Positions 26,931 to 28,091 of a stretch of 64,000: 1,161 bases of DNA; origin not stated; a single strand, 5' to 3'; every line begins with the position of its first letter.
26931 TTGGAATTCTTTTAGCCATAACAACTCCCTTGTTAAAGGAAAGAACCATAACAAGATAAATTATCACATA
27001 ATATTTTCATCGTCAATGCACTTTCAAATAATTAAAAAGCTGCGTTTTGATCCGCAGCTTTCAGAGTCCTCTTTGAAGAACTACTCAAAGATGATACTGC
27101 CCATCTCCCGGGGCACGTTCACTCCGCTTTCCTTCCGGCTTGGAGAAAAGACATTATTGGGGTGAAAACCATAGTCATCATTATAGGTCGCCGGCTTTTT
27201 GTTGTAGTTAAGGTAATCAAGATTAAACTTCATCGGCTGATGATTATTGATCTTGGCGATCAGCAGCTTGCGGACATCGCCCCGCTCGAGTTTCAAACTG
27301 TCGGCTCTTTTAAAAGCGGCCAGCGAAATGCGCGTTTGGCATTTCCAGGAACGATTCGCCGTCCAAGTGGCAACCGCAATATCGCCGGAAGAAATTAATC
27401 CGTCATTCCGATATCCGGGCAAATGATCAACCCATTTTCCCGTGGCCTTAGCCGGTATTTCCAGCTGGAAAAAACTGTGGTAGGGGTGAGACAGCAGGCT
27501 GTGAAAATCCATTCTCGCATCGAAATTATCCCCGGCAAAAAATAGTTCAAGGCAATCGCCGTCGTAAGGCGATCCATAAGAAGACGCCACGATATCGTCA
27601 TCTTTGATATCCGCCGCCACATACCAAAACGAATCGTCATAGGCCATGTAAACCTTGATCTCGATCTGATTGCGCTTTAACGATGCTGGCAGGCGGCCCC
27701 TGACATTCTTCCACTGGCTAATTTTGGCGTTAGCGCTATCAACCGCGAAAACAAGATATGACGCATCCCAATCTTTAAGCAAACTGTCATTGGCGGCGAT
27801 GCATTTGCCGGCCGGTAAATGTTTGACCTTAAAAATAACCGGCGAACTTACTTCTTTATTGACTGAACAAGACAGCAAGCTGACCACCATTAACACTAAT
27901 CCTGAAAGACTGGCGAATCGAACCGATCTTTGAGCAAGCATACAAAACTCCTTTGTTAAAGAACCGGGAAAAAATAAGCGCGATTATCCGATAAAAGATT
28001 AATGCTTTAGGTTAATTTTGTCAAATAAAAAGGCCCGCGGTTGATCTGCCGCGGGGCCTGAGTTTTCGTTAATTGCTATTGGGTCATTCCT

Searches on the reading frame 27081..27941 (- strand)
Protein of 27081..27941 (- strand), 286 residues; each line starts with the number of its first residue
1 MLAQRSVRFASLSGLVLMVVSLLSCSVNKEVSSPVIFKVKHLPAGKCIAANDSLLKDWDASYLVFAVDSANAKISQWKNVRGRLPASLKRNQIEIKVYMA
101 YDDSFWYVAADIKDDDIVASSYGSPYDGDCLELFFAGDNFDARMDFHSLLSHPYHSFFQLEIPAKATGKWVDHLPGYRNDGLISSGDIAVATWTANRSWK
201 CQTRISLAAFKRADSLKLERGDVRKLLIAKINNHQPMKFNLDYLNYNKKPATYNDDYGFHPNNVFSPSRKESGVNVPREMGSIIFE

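Call 74: search_protein_families(library=pfam, proteins=[window:27081-27941:-], max_evalue=0.0001)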
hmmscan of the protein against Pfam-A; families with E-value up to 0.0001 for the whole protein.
window:27081-27941:- (286 aa): 0 families

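Call 76: search_protein_families(library=pfam, proteins=[window:27081-27941:-], max_evalue=0.05)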
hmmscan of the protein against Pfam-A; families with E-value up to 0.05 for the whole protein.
window:27081-27941:- (286 aa): 1 family
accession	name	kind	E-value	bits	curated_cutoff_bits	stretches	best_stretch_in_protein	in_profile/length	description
PF06452.16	CBM9_1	-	0.00076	19.9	23.4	1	92-139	30-76/185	Carbohydrate family 9 binding domain-like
